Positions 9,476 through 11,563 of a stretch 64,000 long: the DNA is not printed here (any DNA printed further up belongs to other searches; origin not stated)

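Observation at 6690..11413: Phosphonate-type ABC transporter with a two-domain substrate-binding protein and a 683-aa duplicated PhnE permease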

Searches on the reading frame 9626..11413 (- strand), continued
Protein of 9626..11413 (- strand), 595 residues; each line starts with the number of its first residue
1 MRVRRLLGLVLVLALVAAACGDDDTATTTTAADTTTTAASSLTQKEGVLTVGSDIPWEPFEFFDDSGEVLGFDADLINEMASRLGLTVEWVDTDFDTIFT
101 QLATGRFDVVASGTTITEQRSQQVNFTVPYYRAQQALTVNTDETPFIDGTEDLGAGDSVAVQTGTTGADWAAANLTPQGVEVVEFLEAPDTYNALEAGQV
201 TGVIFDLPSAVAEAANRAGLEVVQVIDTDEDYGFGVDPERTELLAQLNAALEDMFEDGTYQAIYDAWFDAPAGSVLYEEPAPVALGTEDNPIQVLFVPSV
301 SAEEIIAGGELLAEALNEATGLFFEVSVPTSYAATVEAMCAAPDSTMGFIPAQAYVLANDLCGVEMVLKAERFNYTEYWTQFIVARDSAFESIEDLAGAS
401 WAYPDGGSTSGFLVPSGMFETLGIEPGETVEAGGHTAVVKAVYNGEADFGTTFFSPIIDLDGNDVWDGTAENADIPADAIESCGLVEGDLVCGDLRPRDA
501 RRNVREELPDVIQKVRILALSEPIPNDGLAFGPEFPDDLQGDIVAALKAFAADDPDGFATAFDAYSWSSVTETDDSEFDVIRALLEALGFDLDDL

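Call 62: search_protein_families(library=pfam, proteins=[P0207, P0210, P0211, P0215, P0225, P0235, P0260, P0292, P0281, P0238], max_evalue=0.001)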
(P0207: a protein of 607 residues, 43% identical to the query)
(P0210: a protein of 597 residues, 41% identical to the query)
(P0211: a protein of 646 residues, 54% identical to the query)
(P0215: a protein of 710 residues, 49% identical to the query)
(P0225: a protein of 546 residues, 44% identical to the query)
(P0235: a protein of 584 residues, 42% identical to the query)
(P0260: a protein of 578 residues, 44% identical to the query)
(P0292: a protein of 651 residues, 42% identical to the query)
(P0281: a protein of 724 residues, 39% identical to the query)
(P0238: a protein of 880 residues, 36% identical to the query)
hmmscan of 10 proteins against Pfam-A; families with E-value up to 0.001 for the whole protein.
P0207 (607 aa): 3 families
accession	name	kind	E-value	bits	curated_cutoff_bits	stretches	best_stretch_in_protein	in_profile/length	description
PF12974.12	Phosphonate-bd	-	1.9e-32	113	27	1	304-558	3-218/242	ABC transporter, phosphonate, periplasmic substrate-binding protein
PF00497.25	SBP_bac_3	-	2e-32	112.1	26.4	1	51-271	1-131/132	Bacterial extracellular solute-binding proteins, family 3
PF10613.14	Lig_chan-Glu_bd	-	3.5e-06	27.5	30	1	98-144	67-113/115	Ligated ion channel L-glutamate- and glycine-binding site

P0210 (597 aa): 2 families
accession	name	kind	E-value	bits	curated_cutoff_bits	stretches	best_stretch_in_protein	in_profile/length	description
PF00497.25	SBP_bac_3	-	6.3e-22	78.2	26.4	1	48-266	1-131/132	Bacterial extracellular solute-binding proteins, family 3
PF12974.12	Phosphonate-bd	-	3.4e-18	66.4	27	1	308-575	15-238/242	ABC transporter, phosphonate, periplasmic substrate-binding protein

P0211 (646 aa): 5 families
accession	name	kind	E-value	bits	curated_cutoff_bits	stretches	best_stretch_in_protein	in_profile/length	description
PF12974.12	Phosphonate-bd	-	1.1e-33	117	27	1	346-603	3-221/242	ABC transporter, phosphonate, periplasmic substrate-binding protein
PF13676.11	TIR_2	-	1e-25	91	28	1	10-120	1-111/122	TIR domain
PF10137.14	CAP12-PCTIR_TIR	-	1.5e-07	31.8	24.7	1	9-75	1-66/119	CAP12/Pycsar effector protein, TIR domain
PF01582.25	TIR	-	1.2e-06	28.9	21.3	1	19-90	15-85/179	TIR domain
PF08937.16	ThsB_TIR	-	0.00044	21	21.2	1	11-99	1-97/100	Thoeris protein ThsB, TIR-like domain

P0215 (710 aa): 6 families
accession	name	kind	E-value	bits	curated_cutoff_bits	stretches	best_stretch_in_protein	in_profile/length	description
PF00069.31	Pkinase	-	3e-50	171.5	31.7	1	2-242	13-257/263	Protein kinase domain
PF07714.23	PK_Tyr_Ser-Thr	-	3.5e-36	125.3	23.1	1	4-237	15-250/258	Protein tyrosine and serine/threonine kinase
PF12974.12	Phosphonate-bd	-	8.1e-28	97.9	27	1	422-669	18-223/242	ABC transporter, phosphonate, periplasmic substrate-binding protein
PF03109.22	ABC1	-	0.00013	21.6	22.9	1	63-139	143-219/244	ABC1 atypical kinase-like domain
PF14531.12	Kinase-like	-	0.00031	20.5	25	1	94-196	152-258/289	Kinase-like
PF01636.29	APH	-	0.00059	20.1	23.2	0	104-134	166-197/239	Phosphotransferase enzyme family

P0225 (546 aa): 2 families
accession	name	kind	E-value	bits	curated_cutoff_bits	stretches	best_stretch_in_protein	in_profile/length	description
PF12974.12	Phosphonate-bd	-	4.1e-30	105.4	27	1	236-508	3-225/242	ABC transporter, phosphonate, periplasmic substrate-binding protein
PF09084.16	NMT1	-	0.00045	20.6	20.5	1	260-394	19-149/216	NMT1/THI5 like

P0235 (584 aa): 4 families
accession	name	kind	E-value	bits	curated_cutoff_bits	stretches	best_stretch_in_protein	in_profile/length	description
PF12974.12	Phosphonate-bd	-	1.8e-30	106.5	27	1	276-541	5-221/242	ABC transporter, phosphonate, periplasmic substrate-binding protein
PF13676.11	TIR_2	-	4.3e-24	85.8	28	1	9-121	1-115/122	TIR domain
PF01582.25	TIR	-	4.5e-09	36.8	21.3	1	10-82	5-78/179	TIR domain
PF10137.14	CAP12-PCTIR_TIR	-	9e-07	29.4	24.7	1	9-72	2-64/119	CAP12/Pycsar effector protein, TIR domain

P0260 (578 aa): 1 family
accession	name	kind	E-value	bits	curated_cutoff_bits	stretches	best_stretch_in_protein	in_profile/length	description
PF12974.12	Phosphonate-bd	-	1.8e-31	109.8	27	1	289-561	11-242/242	ABC transporter, phosphonate, periplasmic substrate-binding protein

P0292 (651 aa): 2 families
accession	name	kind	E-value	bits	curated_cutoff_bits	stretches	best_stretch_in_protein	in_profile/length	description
PF02608.20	Bmp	-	2.6e-33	115.8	24.1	1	23-310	5-278/301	ABC transporter substrate-binding protein PnrA-like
PF12974.12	Phosphonate-bd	-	3.3e-20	72.9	27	1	366-635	19-238/242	ABC transporter, phosphonate, periplasmic substrate-binding protein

P0281 (724 aa): 3 families
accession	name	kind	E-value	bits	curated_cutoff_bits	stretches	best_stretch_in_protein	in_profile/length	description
PF12974.12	Phosphonate-bd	-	4.4e-28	98.7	27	1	422-673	4-213/242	ABC transporter, phosphonate, periplasmic substrate-binding protein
PF13676.11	TIR_2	-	6.1e-10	40.1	28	1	4-144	1-119/122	TIR domain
PF09084.16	NMT1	-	0.0002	21.8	20.5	1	483-581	53-149/216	NMT1/THI5 like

P0238 (880 aa): 4 families
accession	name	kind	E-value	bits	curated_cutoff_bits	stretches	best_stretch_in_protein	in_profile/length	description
PF12974.12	Phosphonate-bd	-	3.7e-48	164.5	27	1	617-854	2-236/242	ABC transporter, phosphonate, periplasmic substrate-binding protein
PF02608.20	Bmp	-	8.9e-45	153.4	24.1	1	59-316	5-256/301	ABC transporter substrate-binding protein PnrA-like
PF00497.25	SBP_bac_3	-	7.4e-33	113.6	26.4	1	367-587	1-131/132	Bacterial extracellular solute-binding proteins, family 3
PF10613.14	Lig_chan-Glu_bd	-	6e-05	23.6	30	1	413-459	66-112/115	Ligated ion channel L-glutamate- and glycine-binding site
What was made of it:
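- Fusion with a Bmp nucleoside-type domain in P0238 and P0292 suggests that receptors of unrelated transporter classes can be strung together (call 62). The same PhnD-like clade is used as a sensor domain on TIR and Ser/Thr-kinase proteins (call 62). Nucleoside-type Bmp domains are fused to related PhnD-like domains (call 62).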

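Call 63: find_encoding_contigs(protein=P0238, flank=8000, max_places=2)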
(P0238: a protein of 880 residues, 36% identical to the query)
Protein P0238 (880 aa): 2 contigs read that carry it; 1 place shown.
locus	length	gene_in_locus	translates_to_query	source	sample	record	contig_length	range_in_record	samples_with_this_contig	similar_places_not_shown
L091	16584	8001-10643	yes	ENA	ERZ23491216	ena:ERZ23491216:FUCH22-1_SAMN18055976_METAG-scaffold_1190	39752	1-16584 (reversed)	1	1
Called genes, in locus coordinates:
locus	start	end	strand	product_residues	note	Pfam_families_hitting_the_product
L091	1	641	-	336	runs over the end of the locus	PF02790:COX2_TM, PF00116:COX2, PF00034:Cytochrom_C, PF13442:Cytochrome_CBB3 (weak)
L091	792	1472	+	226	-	-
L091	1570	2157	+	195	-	PF01195:Pept_tRNA_hydro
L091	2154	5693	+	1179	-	PF17757:UvrB_inter, PF02559:CarD_TRCF_RID, PF00270:DEAD, PF04851:ResIII (weak), PF00271:Helicase_C, PF22590:Cas3-like_C_2 (weak), PF03461:TRCF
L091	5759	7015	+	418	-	-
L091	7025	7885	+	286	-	PF00528:BPD_transp_1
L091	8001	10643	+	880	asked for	PF02608:Bmp, PF00497:SBP_bac_3, PF12974:Phosphonate-bd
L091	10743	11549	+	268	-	PF00005:ABC_tran, PF13304:AAA_21 (faint)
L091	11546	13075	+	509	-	PF00528:BPD_transp_1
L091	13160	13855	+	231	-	PF01209:Ubie_methyltran, PF13847:Methyltransf_31, PF08241:Methyltransf_11, PF08242:Methyltransf_12, PF13649:Methyltransf_25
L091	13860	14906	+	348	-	PF08240:ADH_N, PF01262:AlaDh_PNT_C (weak), PF00107:ADH_zinc_N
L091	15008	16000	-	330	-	-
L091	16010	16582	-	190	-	?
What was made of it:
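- A triple Bmp+SBP_bac_3+PhnD protein lies inside a PhnC/permease operon (calls 62, 63).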

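Call 64: find_encoding_contigs(protein=P0292, flank=8000, max_places=2)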
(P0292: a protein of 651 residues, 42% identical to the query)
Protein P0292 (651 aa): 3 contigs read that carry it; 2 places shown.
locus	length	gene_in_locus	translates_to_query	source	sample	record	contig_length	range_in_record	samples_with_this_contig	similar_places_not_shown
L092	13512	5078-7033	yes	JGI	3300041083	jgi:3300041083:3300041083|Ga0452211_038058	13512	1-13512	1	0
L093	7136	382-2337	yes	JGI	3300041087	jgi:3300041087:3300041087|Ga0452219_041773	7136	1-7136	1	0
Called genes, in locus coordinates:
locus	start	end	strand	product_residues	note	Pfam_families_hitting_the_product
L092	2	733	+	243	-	?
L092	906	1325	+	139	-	-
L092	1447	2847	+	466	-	PF13462:Thioredoxin_4, PF01323:DSBA, PF13098:Thioredoxin_2 (faint), PF13462:Thioredoxin_4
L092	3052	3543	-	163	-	-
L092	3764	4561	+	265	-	PF13365:Trypsin_2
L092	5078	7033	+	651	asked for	PF02608:Bmp, PF12974:Phosphonate-bd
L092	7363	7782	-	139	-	-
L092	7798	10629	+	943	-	PF13191:AAA_16, PF13401:AAA_22 (weak), PF13424:TPR_12 (faint)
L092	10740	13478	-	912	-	PF00041:fn3 (faint)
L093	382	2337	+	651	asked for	PF02608:Bmp, PF12974:Phosphonate-bd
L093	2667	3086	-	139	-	-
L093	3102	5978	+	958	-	PF13191:AAA_16, PF13401:AAA_22 (weak), PF13424:TPR_12 (faint)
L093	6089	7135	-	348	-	?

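Call 71: find_encoding_contigs(protein=P0214, flank=7000, max_places=2)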
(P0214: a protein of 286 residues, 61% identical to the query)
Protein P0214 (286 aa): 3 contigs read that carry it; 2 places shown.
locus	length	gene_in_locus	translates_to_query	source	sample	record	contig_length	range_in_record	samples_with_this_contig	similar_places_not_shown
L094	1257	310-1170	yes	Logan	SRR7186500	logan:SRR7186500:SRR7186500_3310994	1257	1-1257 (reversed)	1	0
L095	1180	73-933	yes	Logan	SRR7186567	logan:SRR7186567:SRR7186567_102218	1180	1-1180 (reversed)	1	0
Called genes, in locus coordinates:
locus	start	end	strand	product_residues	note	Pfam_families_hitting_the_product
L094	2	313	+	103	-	?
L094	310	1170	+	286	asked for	PF00497:SBP_bac_3, PF10613:Lig_chan-Glu_bd (faint)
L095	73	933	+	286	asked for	PF00497:SBP_bac_3, PF10613:Lig_chan-Glu_bd (faint)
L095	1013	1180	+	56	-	?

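Call 72: find_encoding_contigs(protein=P0218, flank=7000, max_places=2)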
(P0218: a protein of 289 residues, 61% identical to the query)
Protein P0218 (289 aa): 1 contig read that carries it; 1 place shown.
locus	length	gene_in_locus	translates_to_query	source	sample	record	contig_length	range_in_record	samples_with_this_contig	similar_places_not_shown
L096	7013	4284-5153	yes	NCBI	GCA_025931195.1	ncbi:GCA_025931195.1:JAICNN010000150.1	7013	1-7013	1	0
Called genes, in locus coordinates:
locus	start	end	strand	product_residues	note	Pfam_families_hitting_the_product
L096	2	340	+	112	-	?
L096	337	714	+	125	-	PF02130:YbeY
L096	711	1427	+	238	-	PF01219:DAGK_prokar, PF01569:PAP2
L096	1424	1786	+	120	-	PF00383:dCMP_cyt_deam_1, PF08211:dCMP_cyt_deam_2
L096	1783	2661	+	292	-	PF00009:GTP_EFTU, PF00350:Dynamin_N (faint), PF01926:MMR_HSR1, PF02421:FeoB_N, PF03193:RsgA_GTPase (faint), PF07650:KH_2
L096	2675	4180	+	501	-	-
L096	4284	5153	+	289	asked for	PF00497:SBP_bac_3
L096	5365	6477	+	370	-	PF00528:BPD_transp_1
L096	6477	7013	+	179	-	?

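Call 79: find_encoding_contigs(protein=P0101, flank=7000, max_places=1)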
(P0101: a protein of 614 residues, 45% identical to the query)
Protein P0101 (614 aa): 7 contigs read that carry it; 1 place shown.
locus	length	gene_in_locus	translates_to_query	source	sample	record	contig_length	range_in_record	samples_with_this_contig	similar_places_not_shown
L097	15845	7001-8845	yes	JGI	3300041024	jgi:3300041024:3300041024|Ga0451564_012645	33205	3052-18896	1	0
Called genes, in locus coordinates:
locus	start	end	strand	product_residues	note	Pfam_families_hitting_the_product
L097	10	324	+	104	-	-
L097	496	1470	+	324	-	PF13474:SnoaL_3, PF00211:Guanylate_cyc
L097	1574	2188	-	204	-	PF13527:Acetyltransf_9 (faint), PF00583:Acetyltransf_1, PF13508:Acetyltransf_7, PF13673:Acetyltransf_10 (weak)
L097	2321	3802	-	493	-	PF00171:Aldedh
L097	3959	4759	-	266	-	-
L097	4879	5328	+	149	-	PF12802:MarR_2 (faint)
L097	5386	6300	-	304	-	PF19368:WHD_AraR (weak), PF21906:WHD_NrtR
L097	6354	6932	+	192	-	PF06941:NT5C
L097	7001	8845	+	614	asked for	PF00497:SBP_bac_3, PF12974:Phosphonate-bd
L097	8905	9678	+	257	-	PF00005:ABC_tran, PF13304:AAA_21 (faint)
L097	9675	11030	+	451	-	PF00528:BPD_transp_1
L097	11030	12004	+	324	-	PF00528:BPD_transp_1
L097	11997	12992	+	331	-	PF01966:HD, PF13286:HD_assoc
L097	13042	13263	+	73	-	PF07311:Dodecin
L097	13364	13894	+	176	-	PF00254:FKBP_C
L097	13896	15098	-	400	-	PF03537:Glyco_hydro_114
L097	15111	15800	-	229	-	-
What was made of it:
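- A fused SBP occurs with a two-permease subtype (L097; call 79).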

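Call 80: find_encoding_contigs(protein=P0111, flank=7000, max_places=1)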
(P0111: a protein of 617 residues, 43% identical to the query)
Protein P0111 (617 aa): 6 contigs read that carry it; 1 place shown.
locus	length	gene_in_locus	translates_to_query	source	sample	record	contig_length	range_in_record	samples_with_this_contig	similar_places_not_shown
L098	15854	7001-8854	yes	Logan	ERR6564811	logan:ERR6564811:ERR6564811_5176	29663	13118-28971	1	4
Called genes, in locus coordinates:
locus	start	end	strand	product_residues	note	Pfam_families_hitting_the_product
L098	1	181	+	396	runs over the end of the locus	PF00994:MoCF_biosynth, PF18146:CinA_KH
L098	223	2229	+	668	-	PF01979:Amidohydro_1, PF07969:Amidohydro_3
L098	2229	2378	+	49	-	-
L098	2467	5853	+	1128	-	PF13231:PMT_2, PF08450:SGL (faint), PF25021:TEN_NHL (faint), PF01436:NHL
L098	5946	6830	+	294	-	PF00528:BPD_transp_1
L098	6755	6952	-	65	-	-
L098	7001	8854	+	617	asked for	PF00497:SBP_bac_3, PF10613:Lig_chan-Glu_bd (weak), PF12974:Phosphonate-bd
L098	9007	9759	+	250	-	PF00005:ABC_tran, PF13304:AAA_21 (faint)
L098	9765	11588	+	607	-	PF00528:BPD_transp_1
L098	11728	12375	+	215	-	PF02698:DUF218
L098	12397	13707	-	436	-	PF00202:Aminotran_3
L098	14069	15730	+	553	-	PF00884:Sulfatase, PF01663:Phosphodiest, PF01676:Metalloenzyme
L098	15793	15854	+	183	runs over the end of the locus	PF01966:HD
